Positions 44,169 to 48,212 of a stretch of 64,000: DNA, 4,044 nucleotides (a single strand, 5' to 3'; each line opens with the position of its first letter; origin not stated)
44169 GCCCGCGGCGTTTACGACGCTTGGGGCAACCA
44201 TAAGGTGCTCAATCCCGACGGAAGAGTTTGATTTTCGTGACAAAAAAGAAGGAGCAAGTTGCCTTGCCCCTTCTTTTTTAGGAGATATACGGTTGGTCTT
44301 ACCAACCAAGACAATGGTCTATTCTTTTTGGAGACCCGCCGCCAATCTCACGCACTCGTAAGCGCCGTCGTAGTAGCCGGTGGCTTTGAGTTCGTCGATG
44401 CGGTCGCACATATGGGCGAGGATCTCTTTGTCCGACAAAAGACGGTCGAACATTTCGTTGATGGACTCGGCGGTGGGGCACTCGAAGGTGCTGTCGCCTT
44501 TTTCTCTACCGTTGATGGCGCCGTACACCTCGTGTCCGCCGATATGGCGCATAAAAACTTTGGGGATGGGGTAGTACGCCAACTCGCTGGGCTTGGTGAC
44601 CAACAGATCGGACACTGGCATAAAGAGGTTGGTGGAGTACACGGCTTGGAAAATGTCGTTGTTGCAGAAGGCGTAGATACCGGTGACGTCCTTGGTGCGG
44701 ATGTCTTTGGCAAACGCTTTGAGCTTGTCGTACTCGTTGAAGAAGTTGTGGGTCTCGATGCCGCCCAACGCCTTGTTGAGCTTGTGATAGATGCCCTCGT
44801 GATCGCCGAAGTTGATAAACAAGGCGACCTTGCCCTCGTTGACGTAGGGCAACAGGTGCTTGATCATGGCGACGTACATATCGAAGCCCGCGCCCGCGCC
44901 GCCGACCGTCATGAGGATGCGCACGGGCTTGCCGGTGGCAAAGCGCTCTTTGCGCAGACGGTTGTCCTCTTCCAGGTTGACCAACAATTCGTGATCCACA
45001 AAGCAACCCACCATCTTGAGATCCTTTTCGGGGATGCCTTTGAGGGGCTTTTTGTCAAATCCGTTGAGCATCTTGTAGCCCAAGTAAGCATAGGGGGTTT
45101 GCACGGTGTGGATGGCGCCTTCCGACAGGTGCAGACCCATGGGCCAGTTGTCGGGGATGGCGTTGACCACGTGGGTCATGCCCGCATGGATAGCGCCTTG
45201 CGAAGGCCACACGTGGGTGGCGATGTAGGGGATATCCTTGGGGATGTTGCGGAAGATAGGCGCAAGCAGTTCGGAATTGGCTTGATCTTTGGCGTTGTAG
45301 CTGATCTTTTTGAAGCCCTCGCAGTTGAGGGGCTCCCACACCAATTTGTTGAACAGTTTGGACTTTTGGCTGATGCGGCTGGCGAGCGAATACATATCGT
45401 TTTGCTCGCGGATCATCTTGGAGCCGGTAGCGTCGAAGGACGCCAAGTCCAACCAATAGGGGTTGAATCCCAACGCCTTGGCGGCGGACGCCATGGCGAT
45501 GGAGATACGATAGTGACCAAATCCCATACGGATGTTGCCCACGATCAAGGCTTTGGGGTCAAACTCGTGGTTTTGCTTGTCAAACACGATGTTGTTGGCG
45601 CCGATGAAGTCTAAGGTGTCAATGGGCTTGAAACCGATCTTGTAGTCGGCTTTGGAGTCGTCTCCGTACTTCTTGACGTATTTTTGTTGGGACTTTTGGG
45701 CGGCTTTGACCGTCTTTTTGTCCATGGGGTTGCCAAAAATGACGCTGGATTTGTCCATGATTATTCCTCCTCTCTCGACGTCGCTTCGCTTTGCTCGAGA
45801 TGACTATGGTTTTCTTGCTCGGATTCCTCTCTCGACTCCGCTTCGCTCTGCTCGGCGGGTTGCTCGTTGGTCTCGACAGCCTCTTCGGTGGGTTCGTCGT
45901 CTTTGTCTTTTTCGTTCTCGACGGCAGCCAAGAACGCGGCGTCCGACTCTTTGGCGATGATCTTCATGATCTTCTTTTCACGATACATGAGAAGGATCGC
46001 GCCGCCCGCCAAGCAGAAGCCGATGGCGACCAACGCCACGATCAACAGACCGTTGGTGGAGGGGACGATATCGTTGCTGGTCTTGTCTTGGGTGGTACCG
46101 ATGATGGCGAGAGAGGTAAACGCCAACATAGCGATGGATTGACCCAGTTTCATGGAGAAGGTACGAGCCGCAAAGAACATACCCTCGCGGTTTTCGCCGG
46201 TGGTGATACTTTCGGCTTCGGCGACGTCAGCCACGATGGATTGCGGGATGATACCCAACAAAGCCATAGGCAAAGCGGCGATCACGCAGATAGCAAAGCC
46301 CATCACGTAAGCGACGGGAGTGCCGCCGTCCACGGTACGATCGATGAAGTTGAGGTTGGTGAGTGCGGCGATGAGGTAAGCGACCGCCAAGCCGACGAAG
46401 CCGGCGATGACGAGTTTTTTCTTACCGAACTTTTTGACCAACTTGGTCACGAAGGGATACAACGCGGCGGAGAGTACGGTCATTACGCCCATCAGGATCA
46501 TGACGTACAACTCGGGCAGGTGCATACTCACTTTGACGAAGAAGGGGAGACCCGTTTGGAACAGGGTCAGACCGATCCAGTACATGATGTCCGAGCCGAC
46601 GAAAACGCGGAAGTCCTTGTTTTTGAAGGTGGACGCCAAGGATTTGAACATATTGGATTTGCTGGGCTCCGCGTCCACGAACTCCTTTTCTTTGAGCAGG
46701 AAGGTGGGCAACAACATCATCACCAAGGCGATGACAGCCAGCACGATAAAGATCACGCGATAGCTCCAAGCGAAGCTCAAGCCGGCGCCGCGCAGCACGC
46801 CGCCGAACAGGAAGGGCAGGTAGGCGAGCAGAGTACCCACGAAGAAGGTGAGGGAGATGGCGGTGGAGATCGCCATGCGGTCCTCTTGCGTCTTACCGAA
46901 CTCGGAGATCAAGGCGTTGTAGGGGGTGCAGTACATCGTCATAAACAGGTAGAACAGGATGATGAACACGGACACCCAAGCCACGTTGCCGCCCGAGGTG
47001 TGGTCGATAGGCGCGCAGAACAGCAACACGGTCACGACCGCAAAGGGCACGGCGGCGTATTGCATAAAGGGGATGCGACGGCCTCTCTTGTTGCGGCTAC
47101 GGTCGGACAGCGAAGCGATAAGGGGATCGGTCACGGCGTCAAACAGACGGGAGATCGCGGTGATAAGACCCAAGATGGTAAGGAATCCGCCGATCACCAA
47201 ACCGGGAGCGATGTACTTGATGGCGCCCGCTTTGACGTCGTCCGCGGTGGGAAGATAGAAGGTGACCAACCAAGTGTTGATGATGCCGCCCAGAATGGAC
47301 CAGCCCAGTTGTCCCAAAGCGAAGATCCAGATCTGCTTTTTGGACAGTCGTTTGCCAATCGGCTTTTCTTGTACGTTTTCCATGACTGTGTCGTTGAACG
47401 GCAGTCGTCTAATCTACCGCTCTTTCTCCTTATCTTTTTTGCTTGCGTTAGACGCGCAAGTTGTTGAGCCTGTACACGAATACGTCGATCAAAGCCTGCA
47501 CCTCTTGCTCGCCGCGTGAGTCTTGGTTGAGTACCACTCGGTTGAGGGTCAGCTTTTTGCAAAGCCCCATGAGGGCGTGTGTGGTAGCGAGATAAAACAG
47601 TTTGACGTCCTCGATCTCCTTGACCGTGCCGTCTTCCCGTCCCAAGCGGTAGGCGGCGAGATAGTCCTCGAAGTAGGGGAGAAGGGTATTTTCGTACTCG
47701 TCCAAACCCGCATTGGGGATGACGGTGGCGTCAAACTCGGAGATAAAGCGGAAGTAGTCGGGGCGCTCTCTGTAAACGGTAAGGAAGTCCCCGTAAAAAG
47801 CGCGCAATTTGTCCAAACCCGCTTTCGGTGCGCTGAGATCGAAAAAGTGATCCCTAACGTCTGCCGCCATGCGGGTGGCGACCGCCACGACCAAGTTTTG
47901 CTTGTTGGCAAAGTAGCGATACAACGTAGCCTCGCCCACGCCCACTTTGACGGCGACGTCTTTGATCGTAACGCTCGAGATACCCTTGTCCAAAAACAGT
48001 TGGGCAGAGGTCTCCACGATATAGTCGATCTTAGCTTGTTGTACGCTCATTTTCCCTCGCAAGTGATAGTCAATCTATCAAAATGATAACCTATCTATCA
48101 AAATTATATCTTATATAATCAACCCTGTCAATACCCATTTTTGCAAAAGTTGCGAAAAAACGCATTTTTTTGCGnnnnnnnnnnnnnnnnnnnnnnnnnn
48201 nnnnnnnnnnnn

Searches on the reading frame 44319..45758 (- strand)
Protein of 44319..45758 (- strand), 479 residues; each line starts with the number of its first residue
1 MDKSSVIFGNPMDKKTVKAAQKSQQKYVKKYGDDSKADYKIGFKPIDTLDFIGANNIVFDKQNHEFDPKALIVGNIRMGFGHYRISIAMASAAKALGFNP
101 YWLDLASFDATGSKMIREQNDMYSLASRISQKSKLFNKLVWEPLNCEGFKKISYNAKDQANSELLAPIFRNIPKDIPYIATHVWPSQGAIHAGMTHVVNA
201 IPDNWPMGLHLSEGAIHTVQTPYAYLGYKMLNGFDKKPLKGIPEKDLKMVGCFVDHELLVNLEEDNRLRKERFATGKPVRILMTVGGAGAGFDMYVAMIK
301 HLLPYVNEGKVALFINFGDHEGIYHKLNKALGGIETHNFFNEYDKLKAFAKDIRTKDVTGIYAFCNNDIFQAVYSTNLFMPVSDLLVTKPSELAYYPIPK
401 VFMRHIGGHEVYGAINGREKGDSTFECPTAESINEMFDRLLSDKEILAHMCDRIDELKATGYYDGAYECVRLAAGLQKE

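Call 7: search_protein_families(library=pfam, proteins=[window:44319-45758:-], max_evalue=0.1)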
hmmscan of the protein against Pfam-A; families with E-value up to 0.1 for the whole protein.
window:44319-45758:- (479 aa): 2 families
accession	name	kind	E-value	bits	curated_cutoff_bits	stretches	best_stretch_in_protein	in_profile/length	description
PF22052.2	DUF6937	-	5.1e-110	366.7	27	1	6-230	1-228/228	Domain of unknown function (DUF6937)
PF22053.2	DUF6938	-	1.4e-84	283.9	27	1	242-473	1-235/236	Domain of unknown function (DUF6938)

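Call 11: find_encoding_contigs(protein=window:44319-45758:-, flank=10000, max_places=10)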
Protein window:44319-45758:- (479 aa): no gene with exactly this product is on record in the collection.

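Call 13: find_related_loci(query=window:44319-45758:-, collection=genome_contigs, flank=10000)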
Query window:44319-45758:- (479 aa) in genome_contigs; peptide patterns used: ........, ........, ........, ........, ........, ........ (x = any residue, [..] = any of these).
599 stretches matched a pattern (row limit reached: there are more); 578 encode a relative of the query (tblastn E <= 1e-3); the best 80 are kept; 80 distinct loci.
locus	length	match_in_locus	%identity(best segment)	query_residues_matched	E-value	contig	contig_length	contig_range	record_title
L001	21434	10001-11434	89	1-478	0e+0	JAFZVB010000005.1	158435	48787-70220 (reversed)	MAG: Clostridia bacterium isolate RGIG8124 Water_buffalos_Rumen-3__c424418, whole genome shotgun sequence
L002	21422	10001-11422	82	1-474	0e+0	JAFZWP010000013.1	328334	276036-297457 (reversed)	MAG: Bacilli bacterium isolate RGIG8164 Water_buffalos_Rumen-3__c699967, whole genome shotgun sequence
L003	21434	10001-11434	79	1-478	0e+0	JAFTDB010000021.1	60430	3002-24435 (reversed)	MAG: Acholeplasmatales bacterium isolate RGIG3708 Goat_Rumen.Co__c1765448, whole genome shotgun sequence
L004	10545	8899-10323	78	1-475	0e+0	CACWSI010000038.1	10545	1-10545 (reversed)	MAG: uncultured Erysipelotrichaceae bacterium isolate RUG10878 genome assembly, contig: RUG10878_asm_38, whole genome sh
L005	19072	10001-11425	78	1-475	0e+0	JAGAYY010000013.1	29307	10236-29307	MAG: Bacilli bacterium isolate RGIG8901 Water_deer_Omasum.Co__c113140, whole genome shotgun sequence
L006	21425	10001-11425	77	1-475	0e+0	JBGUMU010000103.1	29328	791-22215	MAG: Bacilli bacterium isolate ruminal_MAG_226 ruminal_MAG_226_contig_0103, whole genome shotgun sequence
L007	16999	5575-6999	77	1-475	0e+0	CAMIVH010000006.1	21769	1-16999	MAG: uncultured Bacillales bacterium isolate SRR12081303_bin.29_metaWRAP_v1.3_MAG genome assembly, contig: ERZ12289767.3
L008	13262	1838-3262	79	2-476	0e+0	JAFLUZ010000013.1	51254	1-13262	MAG: Erysipelotrichales bacterium isolate HAN092 Seq13, whole genome shotgun sequence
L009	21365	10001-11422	78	2-475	0e+0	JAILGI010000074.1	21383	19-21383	MAG: Bacilli bacterium isolate RUI094 k141_11844939_flag=1_multi=48.0000_len=21383, whole genome shotgun sequence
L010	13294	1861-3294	77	1-478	0e+0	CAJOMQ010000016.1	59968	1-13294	uncultured Bacilli bacterium isolate Reindeer_2_mag_86 genome assembly, contig: scaffold_1723, whole genome shotgun sequ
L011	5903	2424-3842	77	2-474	0e+0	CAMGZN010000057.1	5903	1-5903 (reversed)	MAG: uncultured Bacillales bacterium isolate SRR11784291_bin.12_metaWRAP_v1.3_MAG genome assembly, contig: ERZ12202683.1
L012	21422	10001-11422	77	2-475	0e+0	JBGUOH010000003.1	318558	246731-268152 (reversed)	MAG: Bacilli bacterium isolate ruminal_MAG_191 ruminal_MAG_191_contig_0003, whole genome shotgun sequence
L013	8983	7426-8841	77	2-473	0e+0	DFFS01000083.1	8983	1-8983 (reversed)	MAG TPA_asm: Christensenella sp. UBA3770 UBA3770_contig_61174, whole genome shotgun sequence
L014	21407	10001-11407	78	2-470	0e+0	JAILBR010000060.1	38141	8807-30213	MAG: Bacilli bacterium isolate RUI564 k141_7000666_flag=1_multi=149.1087_len=38141, whole genome shotgun sequence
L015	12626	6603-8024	76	2-475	0e+0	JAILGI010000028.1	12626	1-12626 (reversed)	MAG: Bacilli bacterium isolate RUI094 k141_3926863_flag=0_multi=41.6942_len=12626, whole genome shotgun sequence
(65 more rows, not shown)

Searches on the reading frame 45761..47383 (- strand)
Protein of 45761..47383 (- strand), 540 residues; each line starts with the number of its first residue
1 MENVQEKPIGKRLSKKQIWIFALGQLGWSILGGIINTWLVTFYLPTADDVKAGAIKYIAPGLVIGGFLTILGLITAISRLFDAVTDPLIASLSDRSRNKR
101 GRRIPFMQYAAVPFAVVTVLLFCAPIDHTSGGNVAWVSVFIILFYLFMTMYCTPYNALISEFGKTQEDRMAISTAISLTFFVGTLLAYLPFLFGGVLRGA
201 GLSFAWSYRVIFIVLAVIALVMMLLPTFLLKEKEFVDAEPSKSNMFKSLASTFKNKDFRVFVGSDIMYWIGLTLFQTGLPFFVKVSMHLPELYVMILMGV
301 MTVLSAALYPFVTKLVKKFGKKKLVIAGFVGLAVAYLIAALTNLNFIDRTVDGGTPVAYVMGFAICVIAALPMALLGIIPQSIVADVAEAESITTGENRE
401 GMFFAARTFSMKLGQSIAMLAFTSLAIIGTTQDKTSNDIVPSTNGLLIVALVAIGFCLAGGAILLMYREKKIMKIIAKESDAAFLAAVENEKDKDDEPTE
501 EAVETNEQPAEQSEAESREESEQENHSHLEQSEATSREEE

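Call 20: search_protein_families(library=pfam, proteins=[window:45761-47383:-], max_evalue=0.001)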
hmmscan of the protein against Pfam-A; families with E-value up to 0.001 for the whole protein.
window:45761-47383:- (540 aa): 2 families
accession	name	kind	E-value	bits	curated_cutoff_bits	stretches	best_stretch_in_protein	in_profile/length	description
PF13347.12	MFS_2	-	3.4e-52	177.9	27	1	21-468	2-422/427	MFS/sugar transport protein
PF07690.21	MFS_1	-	6.3e-18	65.2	33.4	1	69-418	32-346/347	Major Facilitator Superfamily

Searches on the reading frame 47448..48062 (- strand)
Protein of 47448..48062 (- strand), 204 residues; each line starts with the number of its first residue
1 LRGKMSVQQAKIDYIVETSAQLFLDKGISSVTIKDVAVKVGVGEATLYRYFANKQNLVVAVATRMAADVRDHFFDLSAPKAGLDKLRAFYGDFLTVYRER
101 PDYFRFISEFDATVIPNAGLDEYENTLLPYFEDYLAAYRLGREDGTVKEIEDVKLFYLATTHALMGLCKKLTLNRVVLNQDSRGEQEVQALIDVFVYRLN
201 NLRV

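Call 20: search_protein_families(library=pfam, proteins=[window:47448-48062:-], max_evalue=0.001)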
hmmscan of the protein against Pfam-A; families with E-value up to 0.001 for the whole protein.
window:47448-48062:- (204 aa): 1 family
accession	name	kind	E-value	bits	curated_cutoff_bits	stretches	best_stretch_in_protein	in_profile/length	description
PF00440.29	TetR_N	-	2.3e-13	50.1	24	1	15-61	1-47/47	Bacterial regulatory proteins, tetR family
